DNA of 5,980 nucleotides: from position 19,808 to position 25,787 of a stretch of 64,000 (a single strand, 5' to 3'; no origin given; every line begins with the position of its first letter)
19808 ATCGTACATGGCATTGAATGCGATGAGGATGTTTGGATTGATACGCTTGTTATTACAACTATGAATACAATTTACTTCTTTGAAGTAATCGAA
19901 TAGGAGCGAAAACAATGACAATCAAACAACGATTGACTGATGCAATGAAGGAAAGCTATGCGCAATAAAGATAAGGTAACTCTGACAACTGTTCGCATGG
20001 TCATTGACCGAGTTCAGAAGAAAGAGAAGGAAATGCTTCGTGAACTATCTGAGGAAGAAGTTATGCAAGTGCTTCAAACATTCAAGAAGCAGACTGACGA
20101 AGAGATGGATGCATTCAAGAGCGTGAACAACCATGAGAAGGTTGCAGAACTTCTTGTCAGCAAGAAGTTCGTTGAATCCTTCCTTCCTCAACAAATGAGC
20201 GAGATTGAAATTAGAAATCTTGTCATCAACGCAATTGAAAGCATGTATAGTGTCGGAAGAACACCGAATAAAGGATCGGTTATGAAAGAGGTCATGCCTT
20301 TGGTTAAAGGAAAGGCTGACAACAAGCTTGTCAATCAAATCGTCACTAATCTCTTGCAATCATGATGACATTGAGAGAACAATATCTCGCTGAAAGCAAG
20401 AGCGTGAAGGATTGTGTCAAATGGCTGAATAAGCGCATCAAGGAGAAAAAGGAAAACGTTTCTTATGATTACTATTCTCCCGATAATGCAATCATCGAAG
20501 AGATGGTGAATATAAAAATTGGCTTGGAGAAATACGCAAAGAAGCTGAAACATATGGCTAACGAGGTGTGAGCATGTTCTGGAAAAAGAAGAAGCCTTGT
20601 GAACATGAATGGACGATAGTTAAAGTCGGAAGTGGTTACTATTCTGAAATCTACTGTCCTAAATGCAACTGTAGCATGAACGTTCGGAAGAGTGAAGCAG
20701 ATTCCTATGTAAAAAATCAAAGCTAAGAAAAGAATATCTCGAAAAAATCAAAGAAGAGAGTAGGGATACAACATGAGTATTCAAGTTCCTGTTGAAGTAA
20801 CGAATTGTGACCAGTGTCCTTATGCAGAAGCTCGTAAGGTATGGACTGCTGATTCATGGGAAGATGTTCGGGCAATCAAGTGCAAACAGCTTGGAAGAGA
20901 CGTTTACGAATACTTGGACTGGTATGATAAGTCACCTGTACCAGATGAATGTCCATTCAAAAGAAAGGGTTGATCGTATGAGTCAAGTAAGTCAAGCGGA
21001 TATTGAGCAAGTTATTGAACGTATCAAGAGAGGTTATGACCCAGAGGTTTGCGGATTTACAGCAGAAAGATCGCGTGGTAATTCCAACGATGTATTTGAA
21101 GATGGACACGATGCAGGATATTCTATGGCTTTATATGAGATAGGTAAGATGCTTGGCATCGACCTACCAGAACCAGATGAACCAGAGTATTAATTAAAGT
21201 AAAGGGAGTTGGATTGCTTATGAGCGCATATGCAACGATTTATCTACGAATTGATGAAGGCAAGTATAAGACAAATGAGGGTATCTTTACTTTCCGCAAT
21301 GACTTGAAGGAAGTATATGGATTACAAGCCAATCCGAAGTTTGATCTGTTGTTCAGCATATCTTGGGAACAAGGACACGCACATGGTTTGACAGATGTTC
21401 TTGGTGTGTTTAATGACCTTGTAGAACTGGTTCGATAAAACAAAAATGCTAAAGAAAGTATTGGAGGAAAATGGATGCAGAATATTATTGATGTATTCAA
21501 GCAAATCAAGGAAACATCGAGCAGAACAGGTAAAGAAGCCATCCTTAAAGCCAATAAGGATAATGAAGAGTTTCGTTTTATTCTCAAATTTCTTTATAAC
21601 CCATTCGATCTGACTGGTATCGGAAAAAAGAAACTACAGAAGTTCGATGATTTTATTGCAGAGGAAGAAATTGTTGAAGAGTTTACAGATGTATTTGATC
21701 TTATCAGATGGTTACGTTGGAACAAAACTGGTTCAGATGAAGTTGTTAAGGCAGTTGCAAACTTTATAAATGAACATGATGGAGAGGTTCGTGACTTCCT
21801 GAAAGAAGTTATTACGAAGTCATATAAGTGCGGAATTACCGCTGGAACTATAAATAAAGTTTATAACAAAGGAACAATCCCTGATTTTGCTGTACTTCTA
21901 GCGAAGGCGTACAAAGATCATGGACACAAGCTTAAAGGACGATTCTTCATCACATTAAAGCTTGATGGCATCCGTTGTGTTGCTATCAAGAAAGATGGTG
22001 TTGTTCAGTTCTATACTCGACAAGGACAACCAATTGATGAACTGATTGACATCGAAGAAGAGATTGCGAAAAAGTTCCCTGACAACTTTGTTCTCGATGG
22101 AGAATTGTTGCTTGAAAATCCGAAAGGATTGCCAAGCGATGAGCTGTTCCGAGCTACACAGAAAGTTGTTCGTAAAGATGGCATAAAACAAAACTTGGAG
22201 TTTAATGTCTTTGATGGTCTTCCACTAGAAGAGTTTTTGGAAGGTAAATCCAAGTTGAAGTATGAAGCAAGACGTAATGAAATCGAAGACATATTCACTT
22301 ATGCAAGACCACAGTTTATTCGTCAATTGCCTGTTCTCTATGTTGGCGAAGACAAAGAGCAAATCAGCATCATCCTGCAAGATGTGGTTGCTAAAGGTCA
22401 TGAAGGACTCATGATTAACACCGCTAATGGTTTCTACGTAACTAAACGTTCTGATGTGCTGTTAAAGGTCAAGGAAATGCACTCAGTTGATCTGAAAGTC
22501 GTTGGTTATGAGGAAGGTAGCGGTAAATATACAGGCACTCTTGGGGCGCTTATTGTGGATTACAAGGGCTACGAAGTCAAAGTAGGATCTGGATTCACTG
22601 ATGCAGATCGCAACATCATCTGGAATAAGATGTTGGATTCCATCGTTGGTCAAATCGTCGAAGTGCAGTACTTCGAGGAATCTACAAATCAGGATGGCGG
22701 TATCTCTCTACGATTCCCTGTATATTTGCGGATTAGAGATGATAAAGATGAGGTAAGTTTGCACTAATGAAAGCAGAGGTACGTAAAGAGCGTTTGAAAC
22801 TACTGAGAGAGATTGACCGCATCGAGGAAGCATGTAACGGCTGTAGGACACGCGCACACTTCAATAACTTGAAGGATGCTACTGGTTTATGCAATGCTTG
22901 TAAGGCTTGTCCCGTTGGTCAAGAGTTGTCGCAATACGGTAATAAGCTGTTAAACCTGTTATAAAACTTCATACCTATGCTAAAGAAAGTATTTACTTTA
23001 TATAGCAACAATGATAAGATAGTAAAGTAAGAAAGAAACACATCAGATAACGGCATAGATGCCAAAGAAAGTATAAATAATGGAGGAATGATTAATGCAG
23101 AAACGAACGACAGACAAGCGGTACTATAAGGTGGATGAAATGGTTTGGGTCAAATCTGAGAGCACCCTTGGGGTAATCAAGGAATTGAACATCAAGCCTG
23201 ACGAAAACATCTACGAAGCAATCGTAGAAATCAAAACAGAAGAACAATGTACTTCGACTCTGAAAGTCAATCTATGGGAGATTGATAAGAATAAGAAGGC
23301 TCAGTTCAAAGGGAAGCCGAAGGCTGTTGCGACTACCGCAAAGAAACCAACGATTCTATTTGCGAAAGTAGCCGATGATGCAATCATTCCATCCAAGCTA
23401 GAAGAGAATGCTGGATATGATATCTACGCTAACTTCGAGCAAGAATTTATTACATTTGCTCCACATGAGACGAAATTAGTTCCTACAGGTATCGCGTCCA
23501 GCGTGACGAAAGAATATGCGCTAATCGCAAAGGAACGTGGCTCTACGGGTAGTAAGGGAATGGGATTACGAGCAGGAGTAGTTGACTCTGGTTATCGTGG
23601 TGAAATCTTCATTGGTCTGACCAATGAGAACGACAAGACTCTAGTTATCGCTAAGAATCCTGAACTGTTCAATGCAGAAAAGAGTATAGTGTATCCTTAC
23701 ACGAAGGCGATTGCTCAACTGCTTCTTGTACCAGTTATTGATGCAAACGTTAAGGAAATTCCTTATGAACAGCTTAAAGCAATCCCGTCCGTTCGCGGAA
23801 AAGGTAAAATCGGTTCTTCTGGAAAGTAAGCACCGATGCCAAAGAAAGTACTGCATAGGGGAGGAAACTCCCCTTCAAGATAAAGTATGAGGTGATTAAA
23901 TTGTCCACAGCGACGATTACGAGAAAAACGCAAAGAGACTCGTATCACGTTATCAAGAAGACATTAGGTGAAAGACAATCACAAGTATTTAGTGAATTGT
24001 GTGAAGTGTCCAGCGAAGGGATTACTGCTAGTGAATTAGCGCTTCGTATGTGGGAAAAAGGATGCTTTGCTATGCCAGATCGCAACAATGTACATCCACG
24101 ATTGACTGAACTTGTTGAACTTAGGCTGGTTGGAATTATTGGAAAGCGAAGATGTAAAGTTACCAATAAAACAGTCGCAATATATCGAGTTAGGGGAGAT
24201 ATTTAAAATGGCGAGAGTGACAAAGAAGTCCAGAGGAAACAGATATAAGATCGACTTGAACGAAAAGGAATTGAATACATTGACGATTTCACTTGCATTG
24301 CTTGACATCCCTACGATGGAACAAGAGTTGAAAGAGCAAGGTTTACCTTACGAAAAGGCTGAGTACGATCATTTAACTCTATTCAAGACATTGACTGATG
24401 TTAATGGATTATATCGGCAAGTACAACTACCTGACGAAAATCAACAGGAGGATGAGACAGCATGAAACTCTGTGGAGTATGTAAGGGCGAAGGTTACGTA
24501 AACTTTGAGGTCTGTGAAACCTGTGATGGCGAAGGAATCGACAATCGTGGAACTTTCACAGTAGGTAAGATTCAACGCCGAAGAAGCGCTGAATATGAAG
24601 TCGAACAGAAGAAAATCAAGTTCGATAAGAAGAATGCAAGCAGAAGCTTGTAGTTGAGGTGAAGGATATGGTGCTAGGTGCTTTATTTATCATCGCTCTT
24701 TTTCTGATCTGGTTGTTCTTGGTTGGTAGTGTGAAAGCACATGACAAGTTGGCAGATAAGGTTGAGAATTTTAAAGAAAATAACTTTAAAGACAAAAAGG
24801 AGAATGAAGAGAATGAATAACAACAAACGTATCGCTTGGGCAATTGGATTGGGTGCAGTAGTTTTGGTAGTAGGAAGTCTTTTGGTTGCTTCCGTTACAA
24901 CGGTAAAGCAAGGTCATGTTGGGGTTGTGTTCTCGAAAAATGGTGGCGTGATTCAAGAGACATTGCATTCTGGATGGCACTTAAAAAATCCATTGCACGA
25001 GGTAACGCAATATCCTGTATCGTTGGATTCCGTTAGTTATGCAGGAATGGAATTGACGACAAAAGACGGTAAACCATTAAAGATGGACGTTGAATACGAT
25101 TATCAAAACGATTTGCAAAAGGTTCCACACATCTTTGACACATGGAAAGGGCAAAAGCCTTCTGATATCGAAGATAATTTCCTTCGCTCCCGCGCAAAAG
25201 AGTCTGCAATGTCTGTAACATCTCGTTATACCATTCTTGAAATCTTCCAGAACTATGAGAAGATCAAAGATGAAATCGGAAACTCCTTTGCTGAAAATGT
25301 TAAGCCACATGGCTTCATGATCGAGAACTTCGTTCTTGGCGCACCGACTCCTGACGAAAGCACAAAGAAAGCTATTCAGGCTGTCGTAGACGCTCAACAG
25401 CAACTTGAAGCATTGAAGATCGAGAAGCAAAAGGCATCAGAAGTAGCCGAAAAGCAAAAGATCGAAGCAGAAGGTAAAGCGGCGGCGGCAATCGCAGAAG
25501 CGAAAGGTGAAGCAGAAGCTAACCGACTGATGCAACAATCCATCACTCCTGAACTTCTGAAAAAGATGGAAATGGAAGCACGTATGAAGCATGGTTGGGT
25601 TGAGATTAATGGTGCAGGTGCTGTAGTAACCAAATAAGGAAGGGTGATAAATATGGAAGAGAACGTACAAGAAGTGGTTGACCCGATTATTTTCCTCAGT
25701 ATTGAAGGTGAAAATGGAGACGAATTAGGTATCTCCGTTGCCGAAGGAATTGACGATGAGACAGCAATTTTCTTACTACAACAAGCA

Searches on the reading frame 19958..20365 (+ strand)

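Call 78: search_protein_families(library=phrogs, proteins=[window:19958-20365:+], max_evalue=0.00001)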
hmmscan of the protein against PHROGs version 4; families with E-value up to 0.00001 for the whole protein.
window:19958-20365:+ (135 aa): 1 family
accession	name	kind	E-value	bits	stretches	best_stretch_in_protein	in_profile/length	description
phrog_1460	-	DNA, RNA and nucleotide metabolism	4.1e-23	83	1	1-132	15-139/140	tRNA amidotransferase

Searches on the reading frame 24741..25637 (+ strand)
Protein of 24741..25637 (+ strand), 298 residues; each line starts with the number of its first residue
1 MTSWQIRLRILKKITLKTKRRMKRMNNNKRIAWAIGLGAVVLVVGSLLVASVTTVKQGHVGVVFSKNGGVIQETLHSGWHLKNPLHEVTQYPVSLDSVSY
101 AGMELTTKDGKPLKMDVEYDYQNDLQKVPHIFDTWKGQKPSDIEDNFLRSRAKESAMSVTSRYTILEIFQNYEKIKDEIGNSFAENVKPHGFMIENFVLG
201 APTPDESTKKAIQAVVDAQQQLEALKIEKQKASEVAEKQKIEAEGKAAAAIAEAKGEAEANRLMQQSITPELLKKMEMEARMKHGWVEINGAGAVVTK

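Call 78: search_protein_families(library=phrogs, proteins=[window:24741-25637:+], max_evalue=0.00001)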
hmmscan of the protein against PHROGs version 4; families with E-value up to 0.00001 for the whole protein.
window:24741-25637:+ (298 aa): 1 family
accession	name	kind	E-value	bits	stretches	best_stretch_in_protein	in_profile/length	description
phrog_200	-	other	4.6e-64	217.9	1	19-287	66-339/379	lipoprotein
